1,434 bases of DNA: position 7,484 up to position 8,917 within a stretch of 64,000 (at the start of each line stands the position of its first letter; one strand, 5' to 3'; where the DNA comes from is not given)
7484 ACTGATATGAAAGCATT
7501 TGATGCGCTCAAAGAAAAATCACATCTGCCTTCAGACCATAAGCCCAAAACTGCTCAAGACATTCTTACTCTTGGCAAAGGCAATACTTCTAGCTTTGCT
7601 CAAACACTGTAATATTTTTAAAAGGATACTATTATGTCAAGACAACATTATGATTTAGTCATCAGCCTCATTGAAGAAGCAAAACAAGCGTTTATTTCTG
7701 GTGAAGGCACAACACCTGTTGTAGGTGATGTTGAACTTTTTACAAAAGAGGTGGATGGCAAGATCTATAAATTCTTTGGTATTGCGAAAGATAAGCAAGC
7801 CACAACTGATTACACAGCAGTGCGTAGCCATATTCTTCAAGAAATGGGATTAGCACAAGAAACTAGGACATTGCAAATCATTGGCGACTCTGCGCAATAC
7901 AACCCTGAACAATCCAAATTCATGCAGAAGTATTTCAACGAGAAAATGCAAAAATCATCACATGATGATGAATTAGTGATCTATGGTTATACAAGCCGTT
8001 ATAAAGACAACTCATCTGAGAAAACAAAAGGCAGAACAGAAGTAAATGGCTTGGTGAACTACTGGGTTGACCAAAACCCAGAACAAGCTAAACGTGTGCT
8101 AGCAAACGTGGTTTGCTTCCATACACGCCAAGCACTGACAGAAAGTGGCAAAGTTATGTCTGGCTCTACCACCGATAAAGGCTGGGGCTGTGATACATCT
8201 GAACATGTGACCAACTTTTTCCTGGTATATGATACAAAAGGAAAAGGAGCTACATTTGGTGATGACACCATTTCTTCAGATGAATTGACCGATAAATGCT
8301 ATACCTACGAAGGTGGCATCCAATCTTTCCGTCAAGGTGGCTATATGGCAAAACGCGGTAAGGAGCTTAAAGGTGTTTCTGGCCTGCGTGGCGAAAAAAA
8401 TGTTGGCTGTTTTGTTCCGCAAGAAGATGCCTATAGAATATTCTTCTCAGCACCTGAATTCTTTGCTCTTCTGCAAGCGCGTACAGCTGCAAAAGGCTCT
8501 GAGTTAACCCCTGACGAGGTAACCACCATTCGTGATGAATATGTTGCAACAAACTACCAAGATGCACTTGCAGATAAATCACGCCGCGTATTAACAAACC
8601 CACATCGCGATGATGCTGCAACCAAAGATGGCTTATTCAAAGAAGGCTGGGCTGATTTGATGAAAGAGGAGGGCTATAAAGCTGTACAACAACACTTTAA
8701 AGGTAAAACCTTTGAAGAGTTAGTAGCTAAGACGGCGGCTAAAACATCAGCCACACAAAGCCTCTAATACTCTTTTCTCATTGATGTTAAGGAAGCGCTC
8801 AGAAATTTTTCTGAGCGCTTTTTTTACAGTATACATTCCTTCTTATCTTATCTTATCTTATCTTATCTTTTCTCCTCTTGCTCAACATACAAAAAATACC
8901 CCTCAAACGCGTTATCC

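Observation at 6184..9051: A 153-bp direct duplication of the clpB 3' end brackets an AT-rich insertion of about 2.6 kb, an integration scar with no integrase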

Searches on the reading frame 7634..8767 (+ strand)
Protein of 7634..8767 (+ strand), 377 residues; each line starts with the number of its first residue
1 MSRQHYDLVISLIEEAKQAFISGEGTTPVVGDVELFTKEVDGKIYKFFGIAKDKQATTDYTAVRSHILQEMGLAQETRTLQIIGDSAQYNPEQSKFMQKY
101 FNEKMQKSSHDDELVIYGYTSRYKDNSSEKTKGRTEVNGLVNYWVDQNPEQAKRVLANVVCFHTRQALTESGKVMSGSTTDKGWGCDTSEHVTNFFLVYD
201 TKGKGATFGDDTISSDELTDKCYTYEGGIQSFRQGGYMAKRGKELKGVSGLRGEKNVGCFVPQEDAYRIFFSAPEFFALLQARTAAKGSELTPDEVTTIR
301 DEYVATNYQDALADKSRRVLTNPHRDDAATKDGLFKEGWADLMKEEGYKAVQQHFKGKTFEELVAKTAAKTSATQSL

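Call 6: search_protein_families(library=pfam, proteins=[window:7634-8767:+], max_evalue=0.01)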
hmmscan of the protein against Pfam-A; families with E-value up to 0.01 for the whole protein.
window:7634-8767:+ (377 aa): 0 families

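Call 9: find_encoding_contigs(protein=window:7634-8764:+, flank=10000, max_places=10)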
Protein window:7634-8764:+ (377 aa): 1 contig read that carries it; 1 place shown.
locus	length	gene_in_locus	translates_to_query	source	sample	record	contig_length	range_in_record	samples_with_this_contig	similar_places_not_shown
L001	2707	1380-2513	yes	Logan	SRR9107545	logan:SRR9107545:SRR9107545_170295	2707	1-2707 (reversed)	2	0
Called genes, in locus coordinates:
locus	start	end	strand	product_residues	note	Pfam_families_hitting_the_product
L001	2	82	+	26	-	?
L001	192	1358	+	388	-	PF01156:IU_nuc_hydro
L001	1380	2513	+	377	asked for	-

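Call 20: find_homologous_proteins(query=window:7634-8764:+, max_evalue=0.001)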
Query window:7634-8764:+ (377 aa): 5 proteins with E <= 0.001 among 3224 candidates.
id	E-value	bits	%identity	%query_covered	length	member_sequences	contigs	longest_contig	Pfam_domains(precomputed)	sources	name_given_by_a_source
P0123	1.3e-250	849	100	100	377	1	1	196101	-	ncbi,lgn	-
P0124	1.4e-42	164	33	94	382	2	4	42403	-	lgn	-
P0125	1.3e-36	145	34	89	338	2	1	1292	-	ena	-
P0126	1.0e-32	132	30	89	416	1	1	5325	-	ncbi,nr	ncbi:MAG: hypothetical protein LLG04_08930 [Parachlamydia sp.]|nr:hypothetical protein [Parachlamydi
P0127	3.5e-27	114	30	77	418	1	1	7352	-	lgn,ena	-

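Call 21: find_encoding_contigs(protein=P0124, flank=10000, max_places=6)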
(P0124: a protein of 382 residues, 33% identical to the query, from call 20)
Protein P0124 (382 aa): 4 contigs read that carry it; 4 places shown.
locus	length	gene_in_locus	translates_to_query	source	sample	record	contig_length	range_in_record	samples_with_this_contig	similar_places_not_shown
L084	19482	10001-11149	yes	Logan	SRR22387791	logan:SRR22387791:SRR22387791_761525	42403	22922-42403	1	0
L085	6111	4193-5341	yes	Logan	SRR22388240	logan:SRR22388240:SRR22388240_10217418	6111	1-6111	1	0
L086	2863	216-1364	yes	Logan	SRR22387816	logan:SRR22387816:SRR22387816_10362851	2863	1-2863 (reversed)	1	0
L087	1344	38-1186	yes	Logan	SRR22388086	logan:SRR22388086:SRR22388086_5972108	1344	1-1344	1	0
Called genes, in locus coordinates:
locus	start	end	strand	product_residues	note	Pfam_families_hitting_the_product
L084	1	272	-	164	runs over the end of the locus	PF02639:DUF188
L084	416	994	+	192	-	PF00156:Pribosyltran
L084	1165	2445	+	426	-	PF07690:MFS_1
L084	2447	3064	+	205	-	PF07973:tRNA_SAD (weak)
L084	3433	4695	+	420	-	PF07690:MFS_1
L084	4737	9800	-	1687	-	-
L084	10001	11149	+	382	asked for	-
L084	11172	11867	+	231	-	PF04204:HTS (weak), PF00117:GATase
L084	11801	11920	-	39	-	-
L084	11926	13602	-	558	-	PF01425:Amidase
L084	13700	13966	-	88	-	PF13707:RloB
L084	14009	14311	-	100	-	PF13707:RloB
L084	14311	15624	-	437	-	PF13175:AAA_15 (faint), PF13304:AAA_21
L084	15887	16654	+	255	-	PF08448:PAS_4, PF00196:GerE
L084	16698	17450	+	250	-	PF13302:Acetyltransf_3, PF00583:Acetyltransf_1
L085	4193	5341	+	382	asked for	-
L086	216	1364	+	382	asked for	-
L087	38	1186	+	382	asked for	-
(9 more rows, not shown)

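Call 22: find_encoding_contigs(protein=P0126, flank=10000, max_places=4)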
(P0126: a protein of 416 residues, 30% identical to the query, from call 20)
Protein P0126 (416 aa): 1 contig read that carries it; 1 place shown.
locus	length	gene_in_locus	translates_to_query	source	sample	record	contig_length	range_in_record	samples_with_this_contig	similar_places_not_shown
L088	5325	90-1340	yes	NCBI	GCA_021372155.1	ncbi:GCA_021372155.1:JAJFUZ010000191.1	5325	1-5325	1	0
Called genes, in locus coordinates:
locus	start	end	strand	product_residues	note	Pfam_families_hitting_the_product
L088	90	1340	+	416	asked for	-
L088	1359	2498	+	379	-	PF01156:IU_nuc_hydro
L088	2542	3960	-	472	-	PF01637:ATPase_2, PF13191:AAA_16 (faint), PF13173:AAA_14 (weak)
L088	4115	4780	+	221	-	PF02592:Vut_1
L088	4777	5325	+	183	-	PF01702:TGT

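Call 23: find_encoding_contigs(protein=P0127, flank=10000, max_places=4)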
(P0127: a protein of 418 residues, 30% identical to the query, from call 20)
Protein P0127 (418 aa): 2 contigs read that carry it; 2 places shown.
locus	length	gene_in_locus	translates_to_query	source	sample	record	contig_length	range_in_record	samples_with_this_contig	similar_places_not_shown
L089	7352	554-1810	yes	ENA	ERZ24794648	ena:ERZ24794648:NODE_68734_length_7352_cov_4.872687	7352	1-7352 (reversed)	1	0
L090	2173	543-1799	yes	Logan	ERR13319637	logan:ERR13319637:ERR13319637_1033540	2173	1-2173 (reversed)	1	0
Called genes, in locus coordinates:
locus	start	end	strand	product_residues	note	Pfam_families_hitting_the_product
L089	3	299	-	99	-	?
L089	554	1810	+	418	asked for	-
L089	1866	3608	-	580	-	PF01368:DHH, PF02272:DHHA1, PF17768:RecJ_OB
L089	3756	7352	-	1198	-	?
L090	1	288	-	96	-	?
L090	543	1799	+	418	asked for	-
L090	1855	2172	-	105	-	?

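Call 50: search_protein_families(library=padloc, proteins=[window:7634-8767:+], max_evalue=0.1)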
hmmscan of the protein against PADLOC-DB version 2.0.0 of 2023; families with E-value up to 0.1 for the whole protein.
window:7634-8767:+ (377 aa): 0 families

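Call 51: search_protein_families(library=ncbifam, proteins=[window:7634-8767:+], max_evalue=0.1)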
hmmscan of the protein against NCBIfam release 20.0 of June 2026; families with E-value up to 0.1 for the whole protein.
window:7634-8767:+ (377 aa): 0 families

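Call 58: find_related_loci(query=A3, collection=viral_contigs, flank=10000)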
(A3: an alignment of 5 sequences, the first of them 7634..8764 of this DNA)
Query A3 (377 aa) in viral_contigs; peptide patterns used: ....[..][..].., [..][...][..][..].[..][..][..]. (x = any residue, [..] = any of these).
128 stretches matched a pattern, but none encodes a relative of the query by tblastn (E <= 1e-3).

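Call 59: predict_structure(alignment_id=A3)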
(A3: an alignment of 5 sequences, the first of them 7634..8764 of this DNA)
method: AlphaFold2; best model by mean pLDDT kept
length: 377 residues; sequences in the alignment: 5
mean_pLDDT: 84.3   pTM: 0.85
mean pLDDT of the five models: 84.3, 82.3, 81.9, 81.1, 81.0
residues with pLDDT >= 90: 152; 70-90: 178; 50-70: 45; < 50: 2
segments of 3 or more residues with pLDDT < 50: none
pLDDT, mean of each block of 10 residues (from residue 1): 76 92 89 93 94 87 94 93 82 88 77 86 59 83 90 90 80 73 80 91 60 76 88 89 90 71 78 93 94 96 87 84 81 89 91 91 84 57
secondary structure, 60 per line:
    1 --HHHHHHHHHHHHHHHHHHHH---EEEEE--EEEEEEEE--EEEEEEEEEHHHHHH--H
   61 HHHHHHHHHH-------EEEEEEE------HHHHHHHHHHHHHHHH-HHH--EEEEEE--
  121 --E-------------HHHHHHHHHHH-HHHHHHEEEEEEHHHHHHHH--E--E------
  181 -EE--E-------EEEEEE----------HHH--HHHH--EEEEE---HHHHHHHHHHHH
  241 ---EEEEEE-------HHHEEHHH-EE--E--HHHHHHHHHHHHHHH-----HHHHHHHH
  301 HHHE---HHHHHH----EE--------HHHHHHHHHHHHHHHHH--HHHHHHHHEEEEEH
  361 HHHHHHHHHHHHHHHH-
elements in order: H3-22 E26-30 E33-40 E43-51 H52-57 H60-70 E78-84 H91-106 E113-118 H137-147 H149-154 E155-160 H161-168 E194-199 H215-218 E221-225 H229-240 E244-249 H273-287 H293-303 H308-313 H328-344 H347-354 E355-359 H360-376

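Call 62: fold_search(model_id=the predicted structure, library=pdb)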
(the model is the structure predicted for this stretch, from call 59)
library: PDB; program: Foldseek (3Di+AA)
matches with E <= 10: 1081; with E <= 0.001: 66
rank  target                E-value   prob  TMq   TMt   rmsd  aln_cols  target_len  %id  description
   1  8srj_A                4.5e-07  1.00  0.42  0.18   8.1       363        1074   12  Cryo-EM structure of TRPM2 chanzyme (without NUDT9-H domain) in the presence of EDTA, apo state (released 2024-05-15)
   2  8sra_A                6.4e-07  1.00  0.43  0.15   8.2       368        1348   10  Cryo-EM structure of TRPM2 chanzyme in the presence of Calcium (released 2024-05-08)
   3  9p3q_A                7.6e-07  1.00  0.43  0.19   8.1       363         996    9  Zebrafish TRPM5 D797A mutant with 5mM calcium (released 2026-01-07)
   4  7mbq_A                8.5e-07  1.00  0.42  0.19   8.4       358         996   12  Cryo-EM structure of zebrafish TRPM5 in the presence of 5 mM calcium (released 2021-07-07)
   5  8srh_A                1.0e-06  1.00  0.47  0.15   7.0       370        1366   11  Cryo-EM structure of TRPM2 chanzyme (E1114A) in the presence of Magnesium and ADP-ribose, open state (released 2024-05-15)
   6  6puu_A                1.0e-06  1.00  0.41  0.14   8.7       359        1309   11  Human TRPM2 bound to 8-Br-cADPR and calcium (released 2019-09-25)
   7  8sre_A                1.1e-06  1.00  0.43  0.14   8.1       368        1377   11  Cryo-EM structure of TRPM2 chanzyme in the presence of Magnesium and ADP-ribose, closed state (released 2024-05-15)
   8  8bdc_A                1.3e-06  1.00  0.48  0.21   6.5       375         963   11  Human apo TRPM8 in a closed state (composite map) (released 2023-11-01)
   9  9p8y_A                1.3e-06  1.00  0.44  0.20   8.0       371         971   11  Human TRPM8 closed, ligand-free structure resolved in GDN using cryo-EM (released 2026-03-25)
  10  8src_A                1.4e-06  1.00  0.44  0.15   7.6       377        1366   11  Cryo-EM structure of TRPM2 chanzyme in the presence of Calcium and ADP-ribose (released 2024-05-08)
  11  8sr7_A                1.5e-06  1.00  0.42  0.14   8.0       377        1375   11  Cryo-EM structure of TRPM2 chanzyme in the presence of Magnesium, Adenosine monophosphate, and Ribose-5-phosphate (released 2024-05-08)
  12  6puo_A                1.6e-06  1.00  0.39  0.14   9.2       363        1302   10  Human TRPM2 in the apo state (released 2019-09-25)
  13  6co7_A                1.9e-06  1.00  0.42  0.17  10.8       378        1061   12  Structure of the nvTRPM2 channel in complex with Ca2+ (released 2018-05-16)
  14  8e6s_A                1.9e-06  1.00  0.43  0.14   9.9       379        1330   12  Human TRPM2 ion channel in 1 mM dADPR and Ca2+ (released 2024-08-14)
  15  9p3v_A                2.0e-06  1.00  0.45  0.19   7.6       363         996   10  Zebrafish TRPM5 Q771A mutant with 5mM calcium and 0.5mM CBTA (released 2026-01-07)
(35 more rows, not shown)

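Call 74: search_solved_structures(query=A3, max_evalue=1)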
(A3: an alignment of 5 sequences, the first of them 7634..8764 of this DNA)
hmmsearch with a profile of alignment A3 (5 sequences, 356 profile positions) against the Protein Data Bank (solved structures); distinct sequences matched with E-value up to 1: 1.
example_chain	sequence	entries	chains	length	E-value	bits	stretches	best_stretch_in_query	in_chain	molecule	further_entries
1wjz_A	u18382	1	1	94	0.7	12.1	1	291-339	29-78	1700030A21Rik protein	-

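Call 75: search_protein_families(library=pfam, alignment_id=A3, max_evalue=10)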
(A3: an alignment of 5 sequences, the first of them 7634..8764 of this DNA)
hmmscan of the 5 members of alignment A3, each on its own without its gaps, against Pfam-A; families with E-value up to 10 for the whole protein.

A. member 1, window:7634-8764:+ (377 aa): 0 families

B. families by the number of members that match (of 5 scanned): 1 family
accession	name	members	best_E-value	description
PF07707.21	BACK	1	1.8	BTB And C-terminal Kelch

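Call 78: fold_search(model_id=the predicted structure, library=viral)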
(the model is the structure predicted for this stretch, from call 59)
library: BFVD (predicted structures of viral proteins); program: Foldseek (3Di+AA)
matches with E <= 10: 526; with E <= 0.001: 1
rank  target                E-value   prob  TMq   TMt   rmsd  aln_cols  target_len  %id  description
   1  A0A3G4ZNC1            9.7e-18  1.00  0.62  0.39   4.6       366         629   26  Uncharacterized protein [Terrestrivirus sp.]
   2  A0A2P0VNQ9            1.3e-03  0.90  0.30  0.17  16.5       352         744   10  Uncharacterized protein [Tetraselmis virus 1]
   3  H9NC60                2.4e-02  0.63  0.26  0.25  16.7       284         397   16  (no name in the UniProt tables at hand)
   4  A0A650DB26            5.4e-02  0.06  0.11  0.10  22.3       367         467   10  (no name in the UniProt tables at hand)
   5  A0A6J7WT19            8.6e-02  0.51  0.26  0.25  13.1       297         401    9  RfaG Glycosyltransferase [uncultured Caudovirales phage]
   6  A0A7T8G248            9.1e-02  0.05  0.11  0.08  20.1       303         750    9  Nonstructural protein 1 [Soybean thrips denso-like virus 1]
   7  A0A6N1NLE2            1.2e-01  0.10  0.10  0.11  12.6       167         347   10  Calcineurin-like phosphoesterase domain-containing protein [Tupanvirus soda lake]
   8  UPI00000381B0         1.5e-01  0.23  0.27  0.22  13.9       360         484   10  (no name look-up for this kind of identifier)
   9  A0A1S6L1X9            1.5e-01  0.66  0.25  0.30   9.3       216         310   10  (no name in the UniProt tables at hand)
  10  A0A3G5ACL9            2.3e-01  0.06  0.13  0.09  18.2       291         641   10  Bifunctional phosphoribosyl-AMP cyclohydrolase/phosphoribosyl-ATP pyrophosphatase protein [Satyrvirus sp.]
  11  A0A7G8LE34            2.5e-01  0.57  0.27  0.54   8.5       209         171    7  (no name in the UniProt tables at hand)
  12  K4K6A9                2.6e-01  0.41  0.20  0.49   7.9       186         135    8  Uncharacterized protein [Caulobacter phage CcrColossus]
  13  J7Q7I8                2.6e-01  0.14  0.22  0.24  13.7       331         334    9  Putative glycosyltransferase [Alphaspiravirus yamagawaense]
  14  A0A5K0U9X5            2.6e-01  0.04  0.13  0.14  22.1       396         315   10  Glycosyltransferase [Yasminevirus sp. GU-2018]
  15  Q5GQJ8                2.8e-01  0.07  0.17  0.16  20.4       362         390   10  Cytitidyltransferase [Synechococcus phage S-PM2]
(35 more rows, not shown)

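Call 81: search_protein_representatives(alignment_id=A3)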
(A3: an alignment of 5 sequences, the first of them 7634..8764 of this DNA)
Query: 5 sequences, 356 profile positions. Proteins with E-value up to 0.001 (for the whole library): 279; up to 1e-10: 238; up to 1e-30: 156. The best 150 are listed.
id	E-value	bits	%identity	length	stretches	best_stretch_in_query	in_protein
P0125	1.5e-153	527.5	-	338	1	1-347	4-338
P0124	9.5e-149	511.7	-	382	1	1-351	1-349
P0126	7.3e-148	508.8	-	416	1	1-356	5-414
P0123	2.5e-146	503.7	-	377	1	26-356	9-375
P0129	2.5e-106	372.2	-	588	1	21-346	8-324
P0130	1.1e-104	366.8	-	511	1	21-344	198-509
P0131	2.6e-103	362.2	-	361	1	20-345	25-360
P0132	7.2e-100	350.9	-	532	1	12-345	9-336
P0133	2.5e-99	349.1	-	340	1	23-343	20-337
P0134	1.0e-96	340.5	-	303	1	59-343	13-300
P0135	1.9e-96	339.7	-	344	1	57-347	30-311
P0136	3.3e-95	335.6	-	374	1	20-347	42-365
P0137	9.9e-89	314.3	-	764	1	33-349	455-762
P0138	2.6e-88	312.9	-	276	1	98-350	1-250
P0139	1.3e-86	307.3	-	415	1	20-342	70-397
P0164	1.1e-71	258.2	-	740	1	39-335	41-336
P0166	4.2e-71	256.3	-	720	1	20-338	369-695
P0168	1.5e-68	247.9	-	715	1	60-339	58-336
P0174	5.5e-66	239.5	-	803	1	24-340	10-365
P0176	2.3e-64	234.1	-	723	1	49-348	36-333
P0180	2.9e-63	230.5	-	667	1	20-342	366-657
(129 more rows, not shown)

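Call 82: search_protein_families(library=pfam, proteins=[P0129, P0130, P0132, P0137, P0164, P0166, P0168, P0174, P0176, P0180], max_evalue=0.001)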
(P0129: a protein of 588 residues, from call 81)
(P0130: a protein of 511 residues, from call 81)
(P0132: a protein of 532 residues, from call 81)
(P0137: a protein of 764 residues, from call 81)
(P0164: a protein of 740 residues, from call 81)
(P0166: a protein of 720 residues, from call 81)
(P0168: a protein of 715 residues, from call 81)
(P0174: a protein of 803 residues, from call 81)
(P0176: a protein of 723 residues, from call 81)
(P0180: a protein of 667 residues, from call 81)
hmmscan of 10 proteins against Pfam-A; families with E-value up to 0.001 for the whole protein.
P0129 (588 aa): 0 families

P0130 (511 aa): 3 families
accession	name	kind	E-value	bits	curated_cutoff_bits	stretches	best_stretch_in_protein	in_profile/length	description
PF13521.12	AAA_28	-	2e-32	113.1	27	1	21-187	1-164/164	AAA domain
PF13238.12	AAA_18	-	0.0001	23.2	29.4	1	22-74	1-47/128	AAA domain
PF20720.3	nSTAND3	-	0.00068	19.8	27.2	0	19-40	17-38/155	Novel STAND NTPase 3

P0132 (532 aa): 1 family
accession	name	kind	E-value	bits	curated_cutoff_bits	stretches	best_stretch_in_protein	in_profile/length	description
PF13521.12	AAA_28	-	1.3e-30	107.2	27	1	351-517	1-164/164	AAA domain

P0137 (764 aa): 1 family
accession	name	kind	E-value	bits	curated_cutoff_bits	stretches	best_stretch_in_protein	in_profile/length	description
PF01156.24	IU_nuc_hydro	-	3.1e-23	83.3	34.2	1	79-350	4-255/297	Inosine-uridine preferring nucleoside hydrolase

P0164 (740 aa): 1 family
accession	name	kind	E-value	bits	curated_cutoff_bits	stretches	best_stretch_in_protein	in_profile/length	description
PF01156.24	IU_nuc_hydro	-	1.8e-20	74.3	34.2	1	352-622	3-252/297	Inosine-uridine preferring nucleoside hydrolase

P0166 (720 aa): 1 family
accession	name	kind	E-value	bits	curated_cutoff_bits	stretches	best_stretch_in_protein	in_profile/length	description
PF01156.24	IU_nuc_hydro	-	5e-40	138.5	34.2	1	54-329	1-264/297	Inosine-uridine preferring nucleoside hydrolase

P0168 (715 aa): 1 family
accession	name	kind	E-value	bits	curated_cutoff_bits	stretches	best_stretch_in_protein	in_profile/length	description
PF01156.24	IU_nuc_hydro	-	1.6e-16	61.2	34.2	1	350-621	5-256/297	Inosine-uridine preferring nucleoside hydrolase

P0174 (803 aa): 0 families

P0176 (723 aa): 1 family
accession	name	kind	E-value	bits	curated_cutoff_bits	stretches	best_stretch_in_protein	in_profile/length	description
PF03031.24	NIF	-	0.00078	19.6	21.8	0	345-430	2-65/160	NLI interacting factor-like phosphatase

P0180 (667 aa): 0 families

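Call 89: search_dna_similar(query=window:7634-8764:+, collection=plasmids, mode=protein, max_rows=10)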
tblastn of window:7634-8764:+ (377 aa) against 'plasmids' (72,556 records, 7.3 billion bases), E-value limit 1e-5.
No match.

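Call 90: search_dna_similar(query=window:7634-8764:+, collection=phages, mode=protein, max_rows=10)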
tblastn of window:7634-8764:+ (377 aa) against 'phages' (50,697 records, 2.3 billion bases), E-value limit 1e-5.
No match.
